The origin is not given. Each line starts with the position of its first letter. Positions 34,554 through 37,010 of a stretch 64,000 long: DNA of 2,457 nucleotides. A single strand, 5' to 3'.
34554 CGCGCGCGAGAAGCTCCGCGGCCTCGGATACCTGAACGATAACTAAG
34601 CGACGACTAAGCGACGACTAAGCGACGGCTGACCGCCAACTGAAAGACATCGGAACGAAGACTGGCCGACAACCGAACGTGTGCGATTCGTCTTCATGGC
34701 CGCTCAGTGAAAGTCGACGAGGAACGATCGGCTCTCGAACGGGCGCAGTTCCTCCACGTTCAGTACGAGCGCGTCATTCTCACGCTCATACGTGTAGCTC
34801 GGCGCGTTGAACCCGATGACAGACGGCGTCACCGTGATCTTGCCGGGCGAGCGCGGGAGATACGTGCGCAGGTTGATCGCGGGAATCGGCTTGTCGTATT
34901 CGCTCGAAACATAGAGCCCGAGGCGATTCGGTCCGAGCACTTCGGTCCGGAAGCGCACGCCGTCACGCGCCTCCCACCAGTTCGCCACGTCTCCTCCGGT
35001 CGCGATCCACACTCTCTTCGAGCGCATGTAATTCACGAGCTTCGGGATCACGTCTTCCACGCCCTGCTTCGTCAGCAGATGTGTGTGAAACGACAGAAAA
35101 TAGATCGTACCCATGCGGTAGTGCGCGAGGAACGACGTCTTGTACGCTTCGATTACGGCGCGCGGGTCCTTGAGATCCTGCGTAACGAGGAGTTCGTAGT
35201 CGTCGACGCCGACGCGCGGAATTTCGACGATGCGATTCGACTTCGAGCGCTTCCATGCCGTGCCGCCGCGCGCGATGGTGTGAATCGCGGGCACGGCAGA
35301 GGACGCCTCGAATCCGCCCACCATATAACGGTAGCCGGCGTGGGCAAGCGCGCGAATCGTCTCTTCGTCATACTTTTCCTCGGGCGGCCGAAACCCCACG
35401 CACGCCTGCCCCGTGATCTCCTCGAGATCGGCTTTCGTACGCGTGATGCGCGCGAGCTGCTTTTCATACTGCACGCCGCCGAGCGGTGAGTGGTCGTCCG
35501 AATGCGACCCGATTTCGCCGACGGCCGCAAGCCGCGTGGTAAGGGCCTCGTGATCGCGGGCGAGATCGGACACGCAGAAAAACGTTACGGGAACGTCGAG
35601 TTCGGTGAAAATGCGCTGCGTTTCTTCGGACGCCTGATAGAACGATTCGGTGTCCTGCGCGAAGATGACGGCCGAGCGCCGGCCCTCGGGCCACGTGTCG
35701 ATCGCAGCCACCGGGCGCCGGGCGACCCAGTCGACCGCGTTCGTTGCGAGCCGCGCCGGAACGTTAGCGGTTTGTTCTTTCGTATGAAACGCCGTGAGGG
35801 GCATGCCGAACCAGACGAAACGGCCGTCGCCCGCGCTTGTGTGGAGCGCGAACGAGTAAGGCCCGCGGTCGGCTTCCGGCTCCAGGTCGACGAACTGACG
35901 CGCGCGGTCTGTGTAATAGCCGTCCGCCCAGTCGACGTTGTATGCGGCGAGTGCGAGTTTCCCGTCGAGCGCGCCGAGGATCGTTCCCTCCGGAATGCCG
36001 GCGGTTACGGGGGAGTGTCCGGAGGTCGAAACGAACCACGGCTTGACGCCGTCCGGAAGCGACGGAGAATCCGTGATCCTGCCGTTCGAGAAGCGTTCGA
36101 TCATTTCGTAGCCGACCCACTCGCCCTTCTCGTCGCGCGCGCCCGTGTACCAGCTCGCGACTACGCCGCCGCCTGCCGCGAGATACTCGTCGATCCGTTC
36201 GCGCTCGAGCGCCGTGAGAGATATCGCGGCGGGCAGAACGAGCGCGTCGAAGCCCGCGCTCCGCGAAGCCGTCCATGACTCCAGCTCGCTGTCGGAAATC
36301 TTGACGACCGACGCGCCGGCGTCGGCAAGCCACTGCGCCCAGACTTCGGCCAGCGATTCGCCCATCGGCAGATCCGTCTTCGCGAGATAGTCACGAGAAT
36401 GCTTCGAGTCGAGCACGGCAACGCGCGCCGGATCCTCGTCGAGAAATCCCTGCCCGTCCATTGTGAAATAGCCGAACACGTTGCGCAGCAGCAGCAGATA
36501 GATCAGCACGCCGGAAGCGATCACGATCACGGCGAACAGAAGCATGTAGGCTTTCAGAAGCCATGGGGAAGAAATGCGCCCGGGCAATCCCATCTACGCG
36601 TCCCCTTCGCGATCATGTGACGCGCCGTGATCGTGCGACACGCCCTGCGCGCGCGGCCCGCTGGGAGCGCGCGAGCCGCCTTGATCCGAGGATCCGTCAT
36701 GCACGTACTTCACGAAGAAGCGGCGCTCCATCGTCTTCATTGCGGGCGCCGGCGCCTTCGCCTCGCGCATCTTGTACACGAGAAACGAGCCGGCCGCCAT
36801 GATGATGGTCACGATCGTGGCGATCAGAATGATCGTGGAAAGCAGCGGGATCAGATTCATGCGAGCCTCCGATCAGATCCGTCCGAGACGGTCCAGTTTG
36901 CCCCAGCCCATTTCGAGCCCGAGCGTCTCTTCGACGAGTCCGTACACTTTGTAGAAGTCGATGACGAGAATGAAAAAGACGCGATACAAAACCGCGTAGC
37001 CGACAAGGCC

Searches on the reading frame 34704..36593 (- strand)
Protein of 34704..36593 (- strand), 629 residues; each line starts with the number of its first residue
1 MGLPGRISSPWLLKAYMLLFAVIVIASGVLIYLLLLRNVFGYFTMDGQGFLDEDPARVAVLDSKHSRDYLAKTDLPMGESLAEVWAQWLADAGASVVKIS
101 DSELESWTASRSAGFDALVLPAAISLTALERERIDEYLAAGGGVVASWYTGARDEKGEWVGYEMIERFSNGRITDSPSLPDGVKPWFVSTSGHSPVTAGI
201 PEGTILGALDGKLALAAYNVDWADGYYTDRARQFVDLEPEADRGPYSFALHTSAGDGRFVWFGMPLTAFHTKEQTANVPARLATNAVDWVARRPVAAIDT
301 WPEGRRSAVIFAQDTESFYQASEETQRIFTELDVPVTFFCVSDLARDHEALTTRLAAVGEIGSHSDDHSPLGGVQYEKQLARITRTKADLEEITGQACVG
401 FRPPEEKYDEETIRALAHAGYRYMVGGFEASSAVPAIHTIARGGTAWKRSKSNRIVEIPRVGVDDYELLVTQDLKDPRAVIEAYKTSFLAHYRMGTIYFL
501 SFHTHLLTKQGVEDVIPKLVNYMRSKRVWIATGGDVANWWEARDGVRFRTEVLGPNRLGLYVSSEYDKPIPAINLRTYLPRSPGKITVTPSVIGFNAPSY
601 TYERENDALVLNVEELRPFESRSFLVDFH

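Call 5: search_protein_families(library=pfam, proteins=[window:34704-36593:-], max_evalue=1)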
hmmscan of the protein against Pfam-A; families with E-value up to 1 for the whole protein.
window:34704-36593:- (629 aa): 5 families
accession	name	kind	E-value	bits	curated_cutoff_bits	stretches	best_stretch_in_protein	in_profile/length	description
PF01522.26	Polysacc_deac_1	-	9.7e-18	64.8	23.1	1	322-423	21-123/124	Polysaccharide deacetylase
PF14258.12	DUF4350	-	0.00044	21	30.4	1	84-265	11-160/181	Domain of unknown function (DUF4350)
PF03065.20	Glyco_hydro_57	-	0.0053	16.5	21.2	1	379-426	124-171/291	Glycosyl hydrolase family 57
PF08532.16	Glyco_hydro_42M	-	0.034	14.1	25.8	1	114-158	57-101/207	Beta-galactosidase trimerisation domain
PF09822.16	ABC_transp_aux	-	0.26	10.9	34.7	1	106-145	43-77/288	ABC-type uncharacterized transport system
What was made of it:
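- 34704..36593 (-): Membrane-anchored CE4 polysaccharide deacetylase, 629 aa. Last gene of the operon. PF01522 at 64.8 bits (call 5).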

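Call 6: search_protein_families(library=ncbifam, proteins=[window:34704-36593:-], max_evalue=1)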
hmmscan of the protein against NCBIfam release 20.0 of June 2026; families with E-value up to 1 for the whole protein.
window:34704-36593:- (629 aa): 8 families
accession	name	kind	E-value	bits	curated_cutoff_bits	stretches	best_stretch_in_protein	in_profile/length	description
TIGR02764.1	spore_ybaN_pdaB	equivalog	5.8e-10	39.3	237.4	1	320-423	19-123/191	polysaccharide deacetylase family sporulation protein PdaB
TIGR02884.1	spore_pdaA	equivalog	1e-08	35.2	298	1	328-423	58-155/224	delta-lactam-biosynthetic de-N-acetylase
TIGR03006.1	pepcterm_polyde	equivalog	3.1e-08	33.1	276.2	1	327-460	41-176/272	XrtA system polysaccharide deacetylase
TIGR03212.1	uraD_N-term-dom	equivalog_domain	3.7e-08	32.8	424.6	1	326-543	83-294/297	allantoinase PuuE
TIGR04243.1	nodulat_NodB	equivalog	4.5e-06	26.3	240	1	326-422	21-119/197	chitooligosaccharide deacetylase NodB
TIGR02873.1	spore_ylxY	hypoth_equivalog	8.8e-05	21.9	391.5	1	327-419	105-198/268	probable sporulation protein, polysaccharide deacetylase family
NF045821.1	PgAcgDacpgdA1_Bac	equivalog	0.00022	20.2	400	1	331-414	112-196/282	peptidoglycan-N-acetylglucosamine deacetylase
NF045820.1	PgAcgDacpgdA_Strep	equivalog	0.0096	14.8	800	1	323-405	284-367/463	peptidoglycan-N-acetylglucosamine deacetylase PgdA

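Call 88: search_solved_structures(query=window:34704-36593:-, max_evalue=0.01)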
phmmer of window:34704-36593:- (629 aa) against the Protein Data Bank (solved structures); distinct sequences matched with E-value up to 0.01: 6.
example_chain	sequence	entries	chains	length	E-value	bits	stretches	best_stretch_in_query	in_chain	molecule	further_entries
7bly_A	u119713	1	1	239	1.1e-05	27.4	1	325-428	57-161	Aspergillus niger contig An12c0130, genomic contig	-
7y51_A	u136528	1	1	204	1.4e-05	27.1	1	311-422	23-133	Predicted xylanase/chitin deacetylase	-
2j13_A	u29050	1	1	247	1.9e-05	26.6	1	328-422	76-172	POLYSACCHARIDE DEACETYLASE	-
3rxz_A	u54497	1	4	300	3.2e-05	25.9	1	328-424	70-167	Polysaccharide deacetylase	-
7fbw_A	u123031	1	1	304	3.5e-05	25.8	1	310-421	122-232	Predicted xylanase/chitin deacetylase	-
2y8u_A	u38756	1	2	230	0.00047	22.1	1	328-425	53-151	CHITIN DEACETYLASE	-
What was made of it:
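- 34704..36593 (-): Chitin/xylan CE4 deacetylases in the PDB (call 88).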

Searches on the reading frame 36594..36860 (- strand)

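Call 87: search_protein_families(library=pfam, proteins=[window:36594-36860:-], max_evalue=10)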
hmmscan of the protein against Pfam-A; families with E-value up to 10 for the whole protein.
window:36594-36860:- (88 aa): 3 families
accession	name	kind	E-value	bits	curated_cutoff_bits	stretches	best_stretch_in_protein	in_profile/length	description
PF19084.5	DUF5775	-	0.02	15.7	28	1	9-47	8-44/81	Family of unknown function (DUF5775)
PF11686.13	DUF3283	-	0.27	11.7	25.8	1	25-38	20-33/61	Protein of unknown function (DUF3283)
PF24126.1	DUF7394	-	0.53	11.1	27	1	8-28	2-22/65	Family of unknown function (DUF7394)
